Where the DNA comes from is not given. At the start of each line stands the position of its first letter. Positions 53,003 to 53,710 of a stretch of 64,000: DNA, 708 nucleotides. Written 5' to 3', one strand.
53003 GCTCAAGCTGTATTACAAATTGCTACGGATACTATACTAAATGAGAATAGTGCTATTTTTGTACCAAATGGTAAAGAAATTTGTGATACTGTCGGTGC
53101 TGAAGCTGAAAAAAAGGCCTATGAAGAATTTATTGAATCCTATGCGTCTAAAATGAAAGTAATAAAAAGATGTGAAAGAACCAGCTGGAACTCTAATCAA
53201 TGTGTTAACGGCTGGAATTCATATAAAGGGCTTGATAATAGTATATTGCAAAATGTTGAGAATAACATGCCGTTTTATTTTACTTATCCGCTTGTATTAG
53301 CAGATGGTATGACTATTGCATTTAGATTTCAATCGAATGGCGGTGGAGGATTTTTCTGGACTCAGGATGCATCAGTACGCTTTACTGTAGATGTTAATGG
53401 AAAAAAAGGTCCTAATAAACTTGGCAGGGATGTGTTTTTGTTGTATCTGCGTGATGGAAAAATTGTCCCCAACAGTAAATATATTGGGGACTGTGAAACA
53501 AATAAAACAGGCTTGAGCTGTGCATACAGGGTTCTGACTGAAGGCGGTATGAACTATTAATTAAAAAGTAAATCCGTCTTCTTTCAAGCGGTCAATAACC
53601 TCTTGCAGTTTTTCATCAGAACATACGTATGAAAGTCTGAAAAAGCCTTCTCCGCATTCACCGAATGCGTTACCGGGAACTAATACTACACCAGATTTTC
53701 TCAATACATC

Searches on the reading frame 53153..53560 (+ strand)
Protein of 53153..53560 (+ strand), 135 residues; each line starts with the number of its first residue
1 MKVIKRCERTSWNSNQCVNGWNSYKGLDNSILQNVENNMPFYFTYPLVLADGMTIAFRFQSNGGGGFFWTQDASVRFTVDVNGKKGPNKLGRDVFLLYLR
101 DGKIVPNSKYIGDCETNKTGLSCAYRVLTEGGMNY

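Call 40: search_protein_families(library=pfam, proteins=[P0123, P0130], max_evalue=0.01)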
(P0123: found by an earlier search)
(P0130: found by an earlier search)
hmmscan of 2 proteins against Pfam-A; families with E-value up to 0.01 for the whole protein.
P0123 (239 aa): 1 family
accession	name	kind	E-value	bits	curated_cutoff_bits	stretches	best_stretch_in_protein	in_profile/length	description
PF07963.17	N_methyl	-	0.0011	18.9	21.2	1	14-34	6-26/27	Prokaryotic N-terminal methylation motif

P0130 (242 aa): 1 family
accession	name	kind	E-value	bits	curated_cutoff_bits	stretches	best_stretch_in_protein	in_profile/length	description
PF07963.17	N_methyl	-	0.004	17.1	21.2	1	18-38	6-26/27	Prokaryotic N-terminal methylation motif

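Call 41: search_protein_families(library=ncbifam, proteins=[P0123, P0130], max_evalue=0.01)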
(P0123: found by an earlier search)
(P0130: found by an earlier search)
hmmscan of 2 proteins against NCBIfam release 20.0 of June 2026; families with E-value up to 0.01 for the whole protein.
P0123 (239 aa): 5 families
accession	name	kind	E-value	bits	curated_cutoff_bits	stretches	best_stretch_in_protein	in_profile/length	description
TIGR01710.1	typeII_sec_gspG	equivalog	3.7e-06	27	88.85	1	14-68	2-55/134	type II secretion system major pseudopilin GspG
NF041013.1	T4P_ComGE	equivalog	1e-05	25.5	49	1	14-73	5-64/83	competence type IV pilus minor pilin ComGE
TIGR02532.1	IV_pilin_GFxxxE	domain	4.6e-05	23.1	16.3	1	14-34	3-23/24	prepilin-type N-terminal cleavage/methylation domain-containing protein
NF040999.1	pilin_ComGC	equivalog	0.00015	21.9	75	1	13-68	2-59/84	competence type IV pilus major pilin ComGC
NF041775.1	typeIV_PilA_Myxo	equivalog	0.0018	18.3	400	1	10-45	8-44/214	type IV pilin protein PilA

P0130 (242 aa): 5 families
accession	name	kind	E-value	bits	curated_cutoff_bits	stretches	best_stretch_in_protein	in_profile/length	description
NF041013.1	T4P_ComGE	equivalog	0.00023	21.2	49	1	18-72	5-59/83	competence type IV pilus minor pilin ComGE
TIGR01707.1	gspI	equivalog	0.0012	19.3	44.35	1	19-61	2-44/101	type II secretion system minor pseudopilin GspI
TIGR02532.1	IV_pilin_GFxxxE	domain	0.0016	18.2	16.3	1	19-39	4-24/24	prepilin-type N-terminal cleavage/methylation domain-containing protein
TIGR01710.1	typeII_sec_gspG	equivalog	0.006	16.6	88.85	1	19-71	3-54/134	type II secretion system major pseudopilin GspG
TIGR01708.2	typeII_sec_gspH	equivalog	0.0072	16.3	80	0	19-68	4-53/169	type II secretion system minor pseudopilin GspH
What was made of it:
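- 52886..53560 (+): Mature part of pilin-like gene 2 (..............), open through to its stop codon at 53558-53560. TIGR02532 scores 18.2 bits against a cut-off of 16.3 (call 41).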
